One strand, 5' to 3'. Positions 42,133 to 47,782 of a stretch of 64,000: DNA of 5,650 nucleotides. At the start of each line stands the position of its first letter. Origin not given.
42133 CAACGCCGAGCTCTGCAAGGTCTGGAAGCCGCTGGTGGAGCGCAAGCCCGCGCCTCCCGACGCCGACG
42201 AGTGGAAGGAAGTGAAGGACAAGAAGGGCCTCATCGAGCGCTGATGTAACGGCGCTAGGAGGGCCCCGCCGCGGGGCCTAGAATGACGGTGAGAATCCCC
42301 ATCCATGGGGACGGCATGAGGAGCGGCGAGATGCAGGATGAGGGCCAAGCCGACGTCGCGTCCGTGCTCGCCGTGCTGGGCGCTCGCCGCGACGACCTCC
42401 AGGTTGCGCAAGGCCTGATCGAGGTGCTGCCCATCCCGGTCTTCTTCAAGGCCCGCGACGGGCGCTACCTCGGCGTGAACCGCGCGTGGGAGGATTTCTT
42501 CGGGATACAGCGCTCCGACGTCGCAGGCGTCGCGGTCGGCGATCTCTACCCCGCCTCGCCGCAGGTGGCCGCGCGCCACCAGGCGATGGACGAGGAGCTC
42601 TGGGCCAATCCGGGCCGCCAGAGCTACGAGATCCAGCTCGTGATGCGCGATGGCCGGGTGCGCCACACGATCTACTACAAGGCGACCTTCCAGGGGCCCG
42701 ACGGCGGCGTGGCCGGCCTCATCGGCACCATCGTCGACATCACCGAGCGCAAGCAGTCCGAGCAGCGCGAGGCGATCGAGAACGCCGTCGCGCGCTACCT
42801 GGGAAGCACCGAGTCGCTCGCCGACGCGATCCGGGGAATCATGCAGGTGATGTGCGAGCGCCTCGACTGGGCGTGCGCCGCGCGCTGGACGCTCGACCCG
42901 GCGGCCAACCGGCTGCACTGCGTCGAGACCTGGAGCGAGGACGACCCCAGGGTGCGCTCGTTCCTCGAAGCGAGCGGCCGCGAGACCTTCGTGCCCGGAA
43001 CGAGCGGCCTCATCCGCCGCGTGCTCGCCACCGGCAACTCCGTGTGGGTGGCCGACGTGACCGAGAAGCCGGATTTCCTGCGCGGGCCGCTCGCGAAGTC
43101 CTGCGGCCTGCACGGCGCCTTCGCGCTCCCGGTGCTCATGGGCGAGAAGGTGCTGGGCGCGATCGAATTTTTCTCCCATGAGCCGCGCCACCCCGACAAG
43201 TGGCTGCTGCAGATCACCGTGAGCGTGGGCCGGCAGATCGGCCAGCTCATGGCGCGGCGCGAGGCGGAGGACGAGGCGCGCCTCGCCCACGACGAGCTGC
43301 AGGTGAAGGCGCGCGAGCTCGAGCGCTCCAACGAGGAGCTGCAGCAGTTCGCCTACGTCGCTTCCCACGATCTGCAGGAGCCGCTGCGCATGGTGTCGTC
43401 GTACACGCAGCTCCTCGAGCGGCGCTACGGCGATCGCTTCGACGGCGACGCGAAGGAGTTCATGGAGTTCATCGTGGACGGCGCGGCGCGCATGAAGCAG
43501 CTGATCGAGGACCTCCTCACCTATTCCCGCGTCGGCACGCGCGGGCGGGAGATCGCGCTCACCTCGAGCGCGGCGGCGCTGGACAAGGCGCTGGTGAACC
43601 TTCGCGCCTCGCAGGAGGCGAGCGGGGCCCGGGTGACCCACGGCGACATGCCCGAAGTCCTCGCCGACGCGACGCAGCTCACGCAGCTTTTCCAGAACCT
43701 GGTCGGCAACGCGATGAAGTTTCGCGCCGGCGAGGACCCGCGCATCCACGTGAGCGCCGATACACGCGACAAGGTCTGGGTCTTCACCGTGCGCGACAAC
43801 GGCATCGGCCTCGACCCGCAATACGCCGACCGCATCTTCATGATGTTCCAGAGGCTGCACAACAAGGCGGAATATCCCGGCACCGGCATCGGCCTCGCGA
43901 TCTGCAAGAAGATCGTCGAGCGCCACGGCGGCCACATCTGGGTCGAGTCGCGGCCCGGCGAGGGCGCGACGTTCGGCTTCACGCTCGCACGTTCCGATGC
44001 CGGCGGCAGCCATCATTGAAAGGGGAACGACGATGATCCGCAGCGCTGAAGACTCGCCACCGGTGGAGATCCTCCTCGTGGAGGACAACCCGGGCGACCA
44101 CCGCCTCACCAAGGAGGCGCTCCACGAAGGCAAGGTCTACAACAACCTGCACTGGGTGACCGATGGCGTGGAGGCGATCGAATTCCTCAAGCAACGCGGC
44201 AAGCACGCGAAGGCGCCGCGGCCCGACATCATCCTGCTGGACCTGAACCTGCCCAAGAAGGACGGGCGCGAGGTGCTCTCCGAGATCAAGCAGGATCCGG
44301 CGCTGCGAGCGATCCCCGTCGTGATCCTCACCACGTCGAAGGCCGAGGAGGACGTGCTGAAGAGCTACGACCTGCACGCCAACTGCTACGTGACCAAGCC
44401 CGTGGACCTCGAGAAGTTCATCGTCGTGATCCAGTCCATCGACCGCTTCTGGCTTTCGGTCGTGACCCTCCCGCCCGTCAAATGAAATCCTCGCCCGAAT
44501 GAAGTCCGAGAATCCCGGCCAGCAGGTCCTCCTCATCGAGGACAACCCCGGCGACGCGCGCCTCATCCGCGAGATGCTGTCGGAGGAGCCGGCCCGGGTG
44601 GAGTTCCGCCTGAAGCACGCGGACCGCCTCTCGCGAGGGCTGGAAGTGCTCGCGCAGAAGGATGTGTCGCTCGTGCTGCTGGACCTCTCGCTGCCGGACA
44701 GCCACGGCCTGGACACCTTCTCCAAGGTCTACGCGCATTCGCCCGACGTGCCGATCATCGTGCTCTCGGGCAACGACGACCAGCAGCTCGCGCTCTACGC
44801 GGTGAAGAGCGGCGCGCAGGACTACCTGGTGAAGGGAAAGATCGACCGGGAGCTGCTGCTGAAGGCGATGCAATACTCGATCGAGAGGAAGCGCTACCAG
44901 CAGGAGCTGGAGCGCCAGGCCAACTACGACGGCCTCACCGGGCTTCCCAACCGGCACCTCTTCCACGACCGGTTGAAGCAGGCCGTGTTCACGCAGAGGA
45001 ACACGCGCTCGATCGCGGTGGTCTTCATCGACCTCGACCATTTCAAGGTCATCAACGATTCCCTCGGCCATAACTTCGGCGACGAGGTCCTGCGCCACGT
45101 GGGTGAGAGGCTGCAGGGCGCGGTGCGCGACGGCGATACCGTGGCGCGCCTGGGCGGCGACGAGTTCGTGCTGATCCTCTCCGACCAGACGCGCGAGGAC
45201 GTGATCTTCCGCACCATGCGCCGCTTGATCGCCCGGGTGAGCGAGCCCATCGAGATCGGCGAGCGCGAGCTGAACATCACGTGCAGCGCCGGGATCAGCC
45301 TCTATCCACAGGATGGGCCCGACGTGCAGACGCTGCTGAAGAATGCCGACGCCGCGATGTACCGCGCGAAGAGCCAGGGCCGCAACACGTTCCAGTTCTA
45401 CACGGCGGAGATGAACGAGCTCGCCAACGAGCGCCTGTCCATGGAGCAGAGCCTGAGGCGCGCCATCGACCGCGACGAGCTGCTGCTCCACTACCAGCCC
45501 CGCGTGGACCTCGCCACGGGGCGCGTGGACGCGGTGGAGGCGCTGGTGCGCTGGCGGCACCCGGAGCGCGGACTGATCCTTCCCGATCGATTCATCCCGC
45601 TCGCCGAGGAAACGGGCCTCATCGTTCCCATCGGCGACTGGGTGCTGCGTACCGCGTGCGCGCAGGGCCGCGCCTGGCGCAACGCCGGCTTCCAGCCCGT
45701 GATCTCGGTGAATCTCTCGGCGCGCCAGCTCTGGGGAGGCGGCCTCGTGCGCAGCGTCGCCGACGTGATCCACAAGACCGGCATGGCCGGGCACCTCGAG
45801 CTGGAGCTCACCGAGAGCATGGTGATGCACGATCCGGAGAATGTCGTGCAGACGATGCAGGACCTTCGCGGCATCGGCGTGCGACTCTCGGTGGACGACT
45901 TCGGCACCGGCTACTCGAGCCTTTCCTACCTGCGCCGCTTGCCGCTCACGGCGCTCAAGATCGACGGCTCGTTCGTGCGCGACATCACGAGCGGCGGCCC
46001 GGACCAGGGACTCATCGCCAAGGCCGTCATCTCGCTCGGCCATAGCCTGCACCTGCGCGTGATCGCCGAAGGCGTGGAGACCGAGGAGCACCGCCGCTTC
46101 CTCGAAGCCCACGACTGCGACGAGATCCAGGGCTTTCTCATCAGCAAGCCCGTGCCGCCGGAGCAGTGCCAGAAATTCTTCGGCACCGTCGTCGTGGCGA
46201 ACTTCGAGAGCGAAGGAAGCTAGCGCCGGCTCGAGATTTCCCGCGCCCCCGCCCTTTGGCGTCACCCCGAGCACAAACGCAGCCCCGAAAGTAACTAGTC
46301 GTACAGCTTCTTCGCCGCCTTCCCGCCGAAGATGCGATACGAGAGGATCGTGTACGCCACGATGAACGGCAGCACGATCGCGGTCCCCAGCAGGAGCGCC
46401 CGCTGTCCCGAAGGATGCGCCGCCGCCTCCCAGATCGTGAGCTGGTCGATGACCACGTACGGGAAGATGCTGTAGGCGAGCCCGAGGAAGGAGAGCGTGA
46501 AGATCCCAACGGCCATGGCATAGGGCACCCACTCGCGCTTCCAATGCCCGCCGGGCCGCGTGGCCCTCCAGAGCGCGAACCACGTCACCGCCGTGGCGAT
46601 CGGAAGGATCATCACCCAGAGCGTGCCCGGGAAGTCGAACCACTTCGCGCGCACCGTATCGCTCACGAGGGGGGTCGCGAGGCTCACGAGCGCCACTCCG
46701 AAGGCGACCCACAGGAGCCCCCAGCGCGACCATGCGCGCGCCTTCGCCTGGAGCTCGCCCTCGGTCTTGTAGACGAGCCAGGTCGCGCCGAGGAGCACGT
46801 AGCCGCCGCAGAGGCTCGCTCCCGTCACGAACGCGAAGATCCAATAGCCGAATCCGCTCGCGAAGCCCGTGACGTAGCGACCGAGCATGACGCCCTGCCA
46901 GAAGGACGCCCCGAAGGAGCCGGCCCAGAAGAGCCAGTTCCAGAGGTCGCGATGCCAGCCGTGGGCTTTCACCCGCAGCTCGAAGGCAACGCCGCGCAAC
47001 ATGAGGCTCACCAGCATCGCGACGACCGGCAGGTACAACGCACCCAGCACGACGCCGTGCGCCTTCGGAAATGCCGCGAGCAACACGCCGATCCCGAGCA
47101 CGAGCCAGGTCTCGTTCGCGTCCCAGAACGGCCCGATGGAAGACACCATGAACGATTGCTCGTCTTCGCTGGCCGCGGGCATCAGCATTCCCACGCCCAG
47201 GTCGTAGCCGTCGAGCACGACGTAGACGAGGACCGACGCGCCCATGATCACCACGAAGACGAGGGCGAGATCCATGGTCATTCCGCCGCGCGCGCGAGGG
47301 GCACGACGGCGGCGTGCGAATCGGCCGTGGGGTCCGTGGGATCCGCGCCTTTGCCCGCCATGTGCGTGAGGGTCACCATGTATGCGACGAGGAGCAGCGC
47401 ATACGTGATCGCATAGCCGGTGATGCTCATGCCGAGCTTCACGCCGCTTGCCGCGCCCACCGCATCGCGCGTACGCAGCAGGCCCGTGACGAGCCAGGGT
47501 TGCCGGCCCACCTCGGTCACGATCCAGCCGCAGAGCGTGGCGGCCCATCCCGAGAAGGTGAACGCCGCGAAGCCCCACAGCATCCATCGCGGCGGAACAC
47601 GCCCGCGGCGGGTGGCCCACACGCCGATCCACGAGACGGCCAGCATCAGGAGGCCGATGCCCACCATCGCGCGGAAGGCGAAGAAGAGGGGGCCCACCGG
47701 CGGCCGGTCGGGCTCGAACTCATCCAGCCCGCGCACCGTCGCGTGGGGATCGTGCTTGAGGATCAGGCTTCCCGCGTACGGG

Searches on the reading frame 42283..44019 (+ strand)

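Call 22: search_protein_families(library=pfam, proteins=[window:42283-44019:+], max_evalue=10)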
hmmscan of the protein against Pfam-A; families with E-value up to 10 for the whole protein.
window:42283-44019:+ (578 aa): 16 families
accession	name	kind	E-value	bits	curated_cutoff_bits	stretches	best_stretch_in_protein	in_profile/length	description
PF02518.31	HATPase_c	-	1.9e-29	102.8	26.4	1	462-569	2-108/111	Histidine kinase-, DNA gyrase B-, and HSP90-like ATPase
PF08448.16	PAS_4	-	6.2e-16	59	23.1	1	47-158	2-110/110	PAS fold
PF00512.31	HisKA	-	3.1e-11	43.6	26.9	1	353-418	2-64/66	His Kinase A (phospho-acceptor) domain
PF13185.12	GAF_2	-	8.8e-11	42.6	28.6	1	177-322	2-134/136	GAF domain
PF00989.32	PAS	-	7e-10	39.4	22.6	1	44-153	5-113/113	PAS fold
PF13426.13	PAS_9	-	9.3e-08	32.7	27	1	52-155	3-103/103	PAS domain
PF01590.32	GAF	-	3.8e-06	27.9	22.4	1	180-321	3-131/133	GAF domain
PF13188.13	PAS_8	-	0.00087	19.6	21.8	1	44-90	5-52/65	PAS domain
PF14501.12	HATPase_c_5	-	0.0055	17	22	1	465-556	5-90/102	GHKL domain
PF13492.12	GAF_3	-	0.036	14.9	27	1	179-320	2-124/129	GAF domain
PF14215.12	bHLH-MYC_N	-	0.043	14.6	30.2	1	233-287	102-157/181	bHLH-MYC and R2R3-MYB transcription factors N-terminal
PF11740.13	KfrA_N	-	0.052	14.7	26.1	1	427-479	30-79/113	Plasmid replication region DNA-binding N-term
PF22922.2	GAF_NLP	-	0.11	12.4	24.1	1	209-284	50-130/175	NLP protein GAF domain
PF13589.12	HATPase_c_3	-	0.19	12.2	25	1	472-531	9-62/137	Histidine kinase-, DNA gyrase B-, and HSP90-like ATPase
PF08447.18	PAS_3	-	0.21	12.3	25.6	1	65-150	4-89/89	PAS fold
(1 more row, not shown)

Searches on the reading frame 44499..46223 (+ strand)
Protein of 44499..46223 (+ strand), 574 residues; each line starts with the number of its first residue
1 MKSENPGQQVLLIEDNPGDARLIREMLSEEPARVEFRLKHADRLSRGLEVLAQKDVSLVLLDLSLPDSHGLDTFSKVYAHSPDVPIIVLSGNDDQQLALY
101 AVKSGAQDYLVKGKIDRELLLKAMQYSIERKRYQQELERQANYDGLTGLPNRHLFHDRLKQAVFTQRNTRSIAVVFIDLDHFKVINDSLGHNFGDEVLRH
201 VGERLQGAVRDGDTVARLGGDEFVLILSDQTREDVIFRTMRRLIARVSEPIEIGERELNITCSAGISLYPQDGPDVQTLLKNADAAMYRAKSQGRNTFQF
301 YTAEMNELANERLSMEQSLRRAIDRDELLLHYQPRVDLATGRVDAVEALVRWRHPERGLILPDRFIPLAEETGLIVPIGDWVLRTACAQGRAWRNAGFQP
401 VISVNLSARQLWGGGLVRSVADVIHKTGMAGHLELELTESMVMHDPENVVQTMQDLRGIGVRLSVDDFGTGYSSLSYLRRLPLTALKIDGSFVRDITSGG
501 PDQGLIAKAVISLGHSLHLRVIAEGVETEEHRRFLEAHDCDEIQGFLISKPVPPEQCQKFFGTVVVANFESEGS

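Call 5: search_protein_families(library=pfam, proteins=[window:44499-46223:+], max_evalue=0.001)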
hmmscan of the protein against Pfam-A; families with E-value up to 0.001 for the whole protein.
window:44499-46223:+ (574 aa): 3 families
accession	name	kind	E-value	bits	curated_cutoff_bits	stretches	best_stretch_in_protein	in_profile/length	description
PF00563.25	EAL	-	3.8e-70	236.4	31.3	1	317-551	2-236/236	EAL domain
PF00990.26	GGDEF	-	1e-52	178.6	23.8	1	141-296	1-160/161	Diguanylate cyclase, GGDEF domain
PF00072.30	Response_reg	-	7.3e-19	68.4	30.2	1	10-123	1-109/111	Response regulator receiver domain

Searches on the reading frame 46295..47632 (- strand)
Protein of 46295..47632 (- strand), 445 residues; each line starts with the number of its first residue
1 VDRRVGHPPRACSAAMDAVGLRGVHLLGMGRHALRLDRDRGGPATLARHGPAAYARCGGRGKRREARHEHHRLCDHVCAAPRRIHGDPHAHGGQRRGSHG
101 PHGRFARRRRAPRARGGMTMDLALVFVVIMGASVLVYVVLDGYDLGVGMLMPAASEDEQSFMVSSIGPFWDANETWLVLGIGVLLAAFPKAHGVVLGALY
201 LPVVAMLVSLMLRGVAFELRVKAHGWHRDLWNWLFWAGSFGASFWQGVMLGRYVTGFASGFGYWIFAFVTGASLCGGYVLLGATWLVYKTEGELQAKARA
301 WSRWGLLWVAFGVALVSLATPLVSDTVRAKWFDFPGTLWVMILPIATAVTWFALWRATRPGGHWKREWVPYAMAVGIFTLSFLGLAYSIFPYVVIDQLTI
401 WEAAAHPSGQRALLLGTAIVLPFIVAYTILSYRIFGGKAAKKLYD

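Call 5: search_protein_families(library=pfam, proteins=[window:46295-47632:-], max_evalue=0.001)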
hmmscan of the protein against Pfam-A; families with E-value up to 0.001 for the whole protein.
window:46295-47632:- (445 aa): 1 family
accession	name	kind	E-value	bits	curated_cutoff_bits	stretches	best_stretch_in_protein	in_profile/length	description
PF02322.20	Cyt_bd_oxida_II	-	1.6e-79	267.8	35.6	1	122-435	1-302/302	Cytochrome bd terminal oxidase subunit II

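Call 78: search_protein_families(library=ncbifam, proteins=[window:46295-47632:-], max_evalue=1e-10)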
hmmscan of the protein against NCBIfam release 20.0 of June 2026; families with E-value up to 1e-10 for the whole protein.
window:46295-47632:- (445 aa): 3 families
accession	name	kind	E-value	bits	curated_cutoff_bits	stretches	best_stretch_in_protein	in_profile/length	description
TIGR00203.1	cydB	equivalog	3.6e-31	108.7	117.3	1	123-318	8-220/378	cytochrome d ubiquinol oxidase subunit II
NF011579.0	PRK15003.1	equivalog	1.2e-19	70.8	718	1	122-308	7-210/379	cytochrome d ubiquinol oxidase subunit II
NF011602.0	PRK15028.1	equivalog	5.3e-18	65.6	681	1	122-310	7-212/378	cytochrome d ubiquinol oxidase subunit II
